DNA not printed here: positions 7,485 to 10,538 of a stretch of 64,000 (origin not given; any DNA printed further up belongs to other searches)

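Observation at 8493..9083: DnaJ-type CxxCxGxG zinc-finger repeats inserted into the family A DNA polymerase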

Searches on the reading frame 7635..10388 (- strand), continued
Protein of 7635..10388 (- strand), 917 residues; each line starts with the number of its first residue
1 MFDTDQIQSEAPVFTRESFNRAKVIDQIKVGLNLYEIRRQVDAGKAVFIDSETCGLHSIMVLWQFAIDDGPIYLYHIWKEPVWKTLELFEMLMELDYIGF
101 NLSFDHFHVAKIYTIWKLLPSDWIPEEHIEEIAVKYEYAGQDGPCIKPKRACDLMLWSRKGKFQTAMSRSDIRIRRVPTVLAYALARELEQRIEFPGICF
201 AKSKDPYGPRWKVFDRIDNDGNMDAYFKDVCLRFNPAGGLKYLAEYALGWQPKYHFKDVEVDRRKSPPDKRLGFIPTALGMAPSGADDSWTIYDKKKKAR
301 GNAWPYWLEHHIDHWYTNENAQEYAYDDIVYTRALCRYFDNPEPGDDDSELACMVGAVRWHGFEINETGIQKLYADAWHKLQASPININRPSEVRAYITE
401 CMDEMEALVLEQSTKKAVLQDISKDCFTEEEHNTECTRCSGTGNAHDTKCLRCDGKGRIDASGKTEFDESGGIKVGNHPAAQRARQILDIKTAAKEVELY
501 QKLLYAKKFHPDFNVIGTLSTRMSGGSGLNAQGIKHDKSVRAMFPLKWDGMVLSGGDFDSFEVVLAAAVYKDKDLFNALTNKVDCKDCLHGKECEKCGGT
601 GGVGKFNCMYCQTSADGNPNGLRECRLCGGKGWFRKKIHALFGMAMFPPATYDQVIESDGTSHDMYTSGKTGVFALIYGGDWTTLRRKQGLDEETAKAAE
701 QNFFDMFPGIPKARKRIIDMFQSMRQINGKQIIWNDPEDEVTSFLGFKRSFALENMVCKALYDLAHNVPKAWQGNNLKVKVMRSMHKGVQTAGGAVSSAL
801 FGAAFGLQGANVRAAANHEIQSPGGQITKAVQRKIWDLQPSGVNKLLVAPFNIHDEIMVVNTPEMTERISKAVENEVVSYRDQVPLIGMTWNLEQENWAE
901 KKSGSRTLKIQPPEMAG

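Call 32: predict_structure(alignment_id=A1)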
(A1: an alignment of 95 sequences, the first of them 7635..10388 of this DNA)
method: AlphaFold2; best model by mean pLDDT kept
length: 917 residues; sequences in the alignment: 95
mean_pLDDT: 90.0   pTM: 0.88
mean pLDDT of the five models: 90.0, 89.6, 88.6, 88.5, 87.2
residues with pLDDT >= 90: 660; 70-90: 200; 50-70: 42; < 50: 15
segments of 3 or more residues with pLDDT < 50: 1-10, 521-525
pLDDT, mean of each block of 10 residues (from residue 1): 37 76 86 94 98 92 97 97 98 97 95 98 98 97 97 90 67 92 94 73 58 86 91 76 86 90 89 85 94 89 96 97 97 94 94 93 96 96 95 95 93 89 94 95 94 96 89 93 96 92 91 69 54 76 94 93 92 93 94 95 90 91 93 93 93 93 90 89 88 92 94 92 86 92 87 90 94 88 85 93 93 91 91 97 97 89 98 97 94 93 81 87
secondary structure, 60 per line:
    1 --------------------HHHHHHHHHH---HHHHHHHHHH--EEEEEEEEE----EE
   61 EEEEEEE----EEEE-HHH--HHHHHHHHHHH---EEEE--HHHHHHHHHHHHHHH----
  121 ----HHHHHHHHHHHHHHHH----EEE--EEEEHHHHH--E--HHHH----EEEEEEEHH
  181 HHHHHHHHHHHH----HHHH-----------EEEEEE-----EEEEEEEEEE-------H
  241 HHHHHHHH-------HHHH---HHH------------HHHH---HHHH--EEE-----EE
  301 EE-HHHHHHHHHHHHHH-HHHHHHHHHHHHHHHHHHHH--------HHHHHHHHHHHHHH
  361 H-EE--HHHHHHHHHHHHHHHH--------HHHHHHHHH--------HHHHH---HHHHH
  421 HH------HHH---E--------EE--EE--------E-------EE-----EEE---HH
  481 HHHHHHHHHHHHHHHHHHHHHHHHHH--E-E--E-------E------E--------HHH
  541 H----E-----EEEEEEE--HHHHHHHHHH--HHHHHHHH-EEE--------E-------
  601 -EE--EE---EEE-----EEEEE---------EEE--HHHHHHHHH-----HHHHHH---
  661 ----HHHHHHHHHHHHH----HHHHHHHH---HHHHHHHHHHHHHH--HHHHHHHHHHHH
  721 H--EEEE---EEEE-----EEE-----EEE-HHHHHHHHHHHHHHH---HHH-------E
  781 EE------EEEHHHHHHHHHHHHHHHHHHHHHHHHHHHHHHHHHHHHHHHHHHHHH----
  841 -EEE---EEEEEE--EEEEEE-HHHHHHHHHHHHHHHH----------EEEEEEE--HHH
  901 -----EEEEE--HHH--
elements in order (helices of 4 or more, strands of 3 or more residues): H21-30 H34-43 E46-54 E59-67 E72-75 H82-92 E96-99 H102-116 H125-140 E145-147 E150-153 H154-158 H164-167 E172-178 H179-192 H197-200 E212-217 E223-232 H240-248 H256-259 H278-281 H285-288 E291-293 E299-302 H304-317 H319-338 H347-361 H367-382 H391-399 H408-412 H416-422 E473-475 H479-506 H538-541 E552-558 H561-570 H573-580 E582-584 E611-613 E619-623 E633-635 H638-646 H652-657 H665-677 H682-689 H693-706 H709-721 E724-727 E731-734 E740-742 E748-750 H752-766 E780-782 E789-791 H792-836 E842-844 E848-853 E856-861 H863-878 E889-895 E906-910

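Call 35: fold_search(model_id=the predicted structure, library=pdb)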
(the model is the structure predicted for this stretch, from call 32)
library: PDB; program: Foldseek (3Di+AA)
matches with E <= 10: 394; with E <= 0.001: 187
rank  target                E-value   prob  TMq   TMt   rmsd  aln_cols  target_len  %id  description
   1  7r0k_A                7.2e-14  1.00  0.41  0.52  12.8       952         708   13  Crystal structure of Polymerase I from phage G20c (released 2022-11-02)
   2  7r0k_B                2.9e-13  1.00  0.38  0.50  12.2       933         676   12  Crystal structure of Polymerase I from phage G20c (released 2022-11-02)
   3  6dsu_A                4.4e-13  1.00  0.41  0.63  10.9       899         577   11  Bst DNA polymerase I pre-insertion complex structure (released 2018-10-31)
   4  4o0i_A                7.4e-13  1.00  0.40  0.60  10.8       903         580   12  Crystal structure of fragment DNA polymerase I from Bacillus stearothermophilus with 2'-MeSe-arabino-guanosine derivat (released 2014-12-17)
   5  2bdp_A                8.1e-13  1.00  0.40  0.59  12.3       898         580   12  CRYSTAL STRUCTURE OF BACILLUS DNA POLYMERASE I FRAGMENT COMPLEXED TO 9 BASE PAIRS OF DUPLEX DNA (released 1999-01-13)
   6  2xo7_A                8.1e-13  1.00  0.39  0.59  11.4       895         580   12  Crystal structure of a dA:O-allylhydroxylamine-dC basepair in complex with fragment DNA polymerase I from Bacillus ste (released 2010-09-15)
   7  1kfs_A                9.6e-13  1.00  0.43  0.63   9.7       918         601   13  DNA POLYMERASE I KLENOW FRAGMENT (E.C.2.7.7.7) MUTANT/DNA COMPLEX (released 1998-02-25)
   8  4dsi_A                1.1e-12  1.00  0.40  0.60  10.5       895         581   12  Crystal structure of fragment DNA polymerase I from Bacillus stearothermophilus with duplex DNA, Se-dGTP and Calcium (released 2013-03-27)
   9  1u45_A                1.4e-12  1.00  0.42  0.64   9.7       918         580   12  8oxoguanine at the pre-insertion site of the polymerase active site (released 2004-09-14)
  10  2hhq_A                1.6e-12  1.00  0.41  0.62  10.1       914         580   11  O6-methyl-guanine:T pair in the polymerase-10 basepair position (released 2006-12-12)
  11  1d8y_A                1.7e-12  1.00  0.43  0.63   9.2       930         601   13  CRYSTAL STRUCTURE OF THE COMPLEX OF DNA POLYMERASE I KLENOW FRAGMENT WITH DNA (released 1999-12-02)
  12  4b9s_A                2.0e-12  1.00  0.41  0.61   9.9       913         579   12  Structure of the high fidelity DNA polymerase I with an oxidative formamidopyrimidine-dG DNA lesion outside of the pre (released 2013-04-17)
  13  6dsx_A                2.0e-12  1.00  0.40  0.60  11.7       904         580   12  Bst DNA polymerase I post-chemistry (n+1 with dATP soak) structure (released 2018-10-31)
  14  8jrb_A                3.0e-12  1.00  0.42  0.63  10.1       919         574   12  Structure of DNA polymerase 1 from Aquifex pyrophilus (released 2024-05-22)
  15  4dqs_A                3.0e-12  1.00  0.41  0.63  11.0       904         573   11  Binary complex of Bacillus DNA Polymerase I Large Fragment and duplex DNA with rC in primer terminus paired with dG of (released 2012-06-06)
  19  2y1i_A                4.3e-12  1.00  0.43  0.65   8.9       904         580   12  Crystal structure of a S-diastereomer analogue of the spore photoproduct in complex with fragment DNA polymerase I fro (released 2011-07-27)
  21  2xy5_A                4.7e-12  1.00  0.41  0.61  10.5       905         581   12  Crystal structure of an artificial salen-copper basepair in complex with fragment DNA polymerase I from Bacillus stear (released 2011-07-27)
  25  2xy7_A                5.8e-12  1.00  0.43  0.65   9.9       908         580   12  Crystal structure of a salicylic aldehyde base in the pre-insertion site of fragment DNA polymerase I from Bacillus st (released 2011-07-27)
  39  2xy6_A                1.7e-11  1.00  0.41  0.62  11.6       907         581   11  Crystal structure of a salicylic aldehyde basepair in complex with fragment DNA polymerase I from Bacillus stearotherm (released 2011-07-27)
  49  3px6_D                3.7e-11  1.00  0.41  0.63  10.7       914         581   11  Crystal Structure of Bacillus DNA Polymerase I Large Fragment Bound to DNA and ddCTP-dA Mismatch (tautomer) in Closed  (released 2011-10-19)
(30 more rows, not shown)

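Call 41: find_related_loci(query=A1, collection=genome_contigs, flank=6000)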
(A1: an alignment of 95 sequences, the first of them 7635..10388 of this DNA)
Query A1 (917 aa) in genome_contigs; peptide patterns used: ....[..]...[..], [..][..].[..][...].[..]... (x = any residue, [..] = any of these).
45 stretches matched a pattern; 24 encode a relative of the query (tblastn E <= 1e-3); 24 distinct loci.
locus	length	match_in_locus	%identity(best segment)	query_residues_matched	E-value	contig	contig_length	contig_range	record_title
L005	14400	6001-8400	54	48-904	0e+0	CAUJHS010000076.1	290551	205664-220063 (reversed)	MAG: Planctomycetota bacterium isolate KLAP214 genome assembly, contig: KLAP214_516206, whole genome shotgun sequence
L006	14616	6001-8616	53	47-915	0e+0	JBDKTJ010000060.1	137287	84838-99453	MAG: Thermoguttaceae bacterium isolate 6_bin.38_R1 c_000000893244, whole genome shotgun sequence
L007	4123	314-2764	52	47-915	0e+0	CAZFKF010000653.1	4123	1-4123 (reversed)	MAG TPA_asm: uncultured Planctomycetaceae bacterium isolate binchicken_co20_427 genome assembly, contig: NODE_38593_leng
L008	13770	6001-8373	51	47-904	0e+0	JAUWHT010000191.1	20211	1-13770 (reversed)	MAG: Pirellulales bacterium isolate CSMAG_2275 CSMAG_2275_k141_754034_length_20211_cov_11.9879, whole genome shotgun seq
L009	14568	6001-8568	51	47-915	0e+0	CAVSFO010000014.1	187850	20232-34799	MAG: uncultured Planctomycetia bacterium isolate MFD01828.bin.2.91 genome assembly, contig: contig_42065, whole genome s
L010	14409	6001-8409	50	21-910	0e+0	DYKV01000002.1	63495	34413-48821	MAG TPA_asm: Anaerolinea sp. isolate SulCav_AS07-7_45_67 SulCav_AS07_7_349_length_63495_cov_37_283228, whole genome shot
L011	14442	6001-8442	54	36-915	0e+0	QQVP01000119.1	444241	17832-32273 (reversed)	MAG: Planctomycetota bacterium isolate MB_PLM_2 c_000000000010, whole genome shotgun sequence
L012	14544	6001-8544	52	47-915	0e+0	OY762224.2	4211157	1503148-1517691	MAG: Thermoguttaceae bacterium isolate 39c07490-4977-4a7b-b225-7b15415de21e genome assembly, chromosome: 1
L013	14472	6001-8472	51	47-915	0e+0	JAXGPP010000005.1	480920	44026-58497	MAG: Thermoguttaceae bacterium isolate AnMBR.bin305 bin305_5, whole genome shotgun sequence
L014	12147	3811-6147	51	35-901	0e+0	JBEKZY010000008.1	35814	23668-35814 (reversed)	MAG: Thermoguttaceae bacterium isolate SPRUCE 80 SPRUCE_80_8, whole genome shotgun sequence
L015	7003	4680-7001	50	20-887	0e+0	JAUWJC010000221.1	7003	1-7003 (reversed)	MAG: Pirellulales bacterium isolate CSMAG_2310 CSMAG_2310_k127_454014_length_7003_cov_20.2622, whole genome shotgun sequ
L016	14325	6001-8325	48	49-911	0e+0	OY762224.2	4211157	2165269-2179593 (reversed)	MAG: Thermoguttaceae bacterium isolate 39c07490-4977-4a7b-b225-7b15415de21e genome assembly, chromosome: 1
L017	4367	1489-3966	46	48-901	0e+0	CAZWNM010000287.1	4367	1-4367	MAG TPA_asm: uncultured Planctomycetaceae bacterium isolate binchicken_co3_553 genome assembly, contig: NODE_66804_lengt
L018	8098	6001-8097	49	47-792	0e+0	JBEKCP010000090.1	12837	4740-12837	MAG: Thermoguttaceae bacterium isolate SPRUCE 162 SPRUCE_162_90, whole genome shotgun sequence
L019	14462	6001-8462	49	48-915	0e+0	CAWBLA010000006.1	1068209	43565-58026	MAG: uncultured Planctomycetaceae bacterium isolate MFD02416.bin.2.133 genome assembly, contig: contig_3591, whole genom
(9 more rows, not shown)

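Call 55: search_protein_representatives(alignment_id=A1)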
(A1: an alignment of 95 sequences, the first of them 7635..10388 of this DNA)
Query: 95 sequences, 856 profile positions. Proteins with E-value up to 0.001 (for the whole library): 1562; up to 1e-10: 638; up to 1e-30: 462. The best 150 are listed.
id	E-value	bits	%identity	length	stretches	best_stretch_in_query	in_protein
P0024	0.0e+00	1457.6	-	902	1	2-855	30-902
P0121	0.0e+00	1254.4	-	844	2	7-527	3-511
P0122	0.0e+00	1153.7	-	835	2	5-528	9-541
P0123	0.0e+00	1153.3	-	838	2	5-528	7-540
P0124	0.0e+00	1126.5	-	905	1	3-845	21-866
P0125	0.0e+00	1023.5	-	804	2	424-840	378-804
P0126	0.0e+00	1013.4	-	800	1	8-840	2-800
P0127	1.3e-296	1002.7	-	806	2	30-528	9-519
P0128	1.1e-291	986.4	-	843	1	7-840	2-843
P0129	4.0e-286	967.9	-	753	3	5-384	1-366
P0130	5.6e-284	960.8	-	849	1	9-840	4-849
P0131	1.0e-282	956.6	-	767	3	6-383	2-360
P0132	4.4e-282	954.6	-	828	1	8-840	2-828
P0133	2.3e-281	952.2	-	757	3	260-528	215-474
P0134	1.5e-280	949.5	-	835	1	8-842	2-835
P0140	1.4e-269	913.2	-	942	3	5-414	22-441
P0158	3.3e-252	855.7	-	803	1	8-840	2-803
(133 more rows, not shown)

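Call 59: search_dna_similar(query=window:7635-10388:-, collection=phages, mode=protein, max_evalue=1, max_rows=15)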
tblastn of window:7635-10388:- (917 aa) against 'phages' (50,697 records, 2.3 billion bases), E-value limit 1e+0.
Records with a match: 44; places in all: 44; records where one place covers at least 80% of the query: 0.
Best place of each record, by identity: <60% 44.
By first word of the organism name: Klebsiella 13; Bacteroides 11; Enterococcus 11; Achromobacter 3; Streptomyces 2; Kehishuvirus 1; Erwinia 1; bajarodcaudo 1; Alteromonas 1.
By host as written in the record: Bacteroides intestinalis DSM 108646 11; Klebsiella pneumoniae 3; Achromobacter xylosoxidans I2BC 3; Enterococcus faecalis 3; Klebsiella pneumoniae BM327-1 2; Klebsiella pneumoniae L923 2; Klebsiella pneumoniae 184 2; - 2; and 14 more.
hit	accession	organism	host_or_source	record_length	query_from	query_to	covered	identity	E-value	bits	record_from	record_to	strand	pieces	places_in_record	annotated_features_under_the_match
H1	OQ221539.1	Bacteroides phage PhiCrAssBcn4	Bacteroides intestinalis DSM 108646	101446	508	719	23%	24.9%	2e-1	42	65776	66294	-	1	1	hypothetical protein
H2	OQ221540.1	Bacteroides phage PhiCrAssBcn5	Bacteroides intestinalis DSM 108646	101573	508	719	23%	24.9%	2e-1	42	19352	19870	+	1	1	hypothetical protein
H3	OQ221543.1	Bacteroides phage PhiCrAssBcn8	Bacteroides intestinalis DSM 108646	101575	508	719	23%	24.9%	2e-1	42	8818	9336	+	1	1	hypothetical protein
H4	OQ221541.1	Bacteroides phage PhiCrAssBcn6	Bacteroides intestinalis DSM 108646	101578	508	719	23%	24.9%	2e-1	42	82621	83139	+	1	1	hypothetical protein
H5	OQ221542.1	Bacteroides phage PhiCrAssBcn7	Bacteroides intestinalis DSM 108646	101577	508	719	23%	24.9%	2e-1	42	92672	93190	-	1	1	hypothetical protein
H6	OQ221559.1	Bacteroides phage PhiCrAssBcn24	Bacteroides intestinalis DSM 108646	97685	508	719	23%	24.9%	2e-1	41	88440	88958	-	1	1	hypothetical protein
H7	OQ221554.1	Bacteroides phage PhiCrAssBcn19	Bacteroides intestinalis DSM 108646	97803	508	719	23%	24.9%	2e-1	41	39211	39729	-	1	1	hypothetical protein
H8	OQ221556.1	Bacteroides phage PhiCrAssBcn21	Bacteroides intestinalis DSM 108646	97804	508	719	23%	24.9%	2e-1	41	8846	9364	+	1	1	hypothetical protein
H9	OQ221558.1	Bacteroides phage PhiCrAssBcn23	Bacteroides intestinalis DSM 108646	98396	508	719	23%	24.9%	2e-1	41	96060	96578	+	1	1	hypothetical protein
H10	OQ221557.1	Bacteroides phage PhiCrAssBcn22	Bacteroides intestinalis DSM 108646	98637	508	719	23%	24.9%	2e-1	41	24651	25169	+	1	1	hypothetical protein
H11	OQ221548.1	Bacteroides phage PhiCrAssBcn13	Bacteroides intestinalis DSM 108646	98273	508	719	23%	24.9%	3e-1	41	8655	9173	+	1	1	hypothetical protein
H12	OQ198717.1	Kehishuvirus sp. 'tikkala'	Bacteroides cellulosilyticus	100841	508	719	23%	24.9%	3e-1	41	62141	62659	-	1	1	DNA polymerase A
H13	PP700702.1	Erwinia phage MIF8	Erwinia sp. TAC1.XII.93.8 (de Vries et ...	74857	509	707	22%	24.6%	5e-5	54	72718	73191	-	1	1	DNA polymerase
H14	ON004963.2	Klebsiella phage GADU21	Klebsiella sp.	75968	509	707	22%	24.6%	2e-3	48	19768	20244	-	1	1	DNA polymerase I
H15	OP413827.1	Klebsiella phage pKP-BM327-1.2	Klebsiella pneumoniae BM327-1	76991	509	707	22%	24.6%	2e-3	48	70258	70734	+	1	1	hypothetical protein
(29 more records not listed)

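Call 71: find_encoding_contigs(protein=P0102, flank=10000, max_places=1)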
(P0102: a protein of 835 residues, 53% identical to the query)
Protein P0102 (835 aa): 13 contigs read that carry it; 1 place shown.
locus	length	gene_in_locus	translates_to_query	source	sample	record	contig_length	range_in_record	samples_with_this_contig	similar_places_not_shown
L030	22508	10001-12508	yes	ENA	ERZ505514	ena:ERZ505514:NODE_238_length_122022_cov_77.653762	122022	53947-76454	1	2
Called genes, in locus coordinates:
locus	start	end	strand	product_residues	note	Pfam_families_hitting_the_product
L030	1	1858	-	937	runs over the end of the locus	PF19263:DUF5906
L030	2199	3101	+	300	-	PF02195:ParB_N (faint)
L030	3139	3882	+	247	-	-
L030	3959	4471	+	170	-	-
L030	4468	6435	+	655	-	PF00176:SNF2-rel_dom (faint)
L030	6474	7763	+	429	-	-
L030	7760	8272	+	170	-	-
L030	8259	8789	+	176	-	-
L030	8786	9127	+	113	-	-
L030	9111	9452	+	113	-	-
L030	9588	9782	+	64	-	-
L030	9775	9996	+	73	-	-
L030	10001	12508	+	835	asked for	PF00476:DNA_pol_A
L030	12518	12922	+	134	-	-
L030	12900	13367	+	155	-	-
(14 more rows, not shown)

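Call 72: find_encoding_contigs(protein=P0105, flank=10000, max_places=1)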
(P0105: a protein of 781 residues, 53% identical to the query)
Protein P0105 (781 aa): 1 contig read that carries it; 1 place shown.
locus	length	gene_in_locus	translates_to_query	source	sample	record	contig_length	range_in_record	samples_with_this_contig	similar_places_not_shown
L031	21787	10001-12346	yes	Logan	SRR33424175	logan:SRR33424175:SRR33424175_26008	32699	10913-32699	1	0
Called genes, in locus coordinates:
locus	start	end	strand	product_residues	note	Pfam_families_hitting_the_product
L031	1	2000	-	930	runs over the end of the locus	PF19263:DUF5906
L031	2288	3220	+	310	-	PF02195:ParB_N, PF17762:HTH_ParB (weak)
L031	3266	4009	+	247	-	-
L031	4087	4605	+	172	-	-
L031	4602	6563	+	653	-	PF00176:SNF2-rel_dom (faint)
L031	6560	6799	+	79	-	-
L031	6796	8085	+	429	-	-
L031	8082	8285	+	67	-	-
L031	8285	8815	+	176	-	-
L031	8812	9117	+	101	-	-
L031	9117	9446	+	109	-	-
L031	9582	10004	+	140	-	-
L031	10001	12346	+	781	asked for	PF00476:DNA_pol_A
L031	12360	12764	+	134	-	-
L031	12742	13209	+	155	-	-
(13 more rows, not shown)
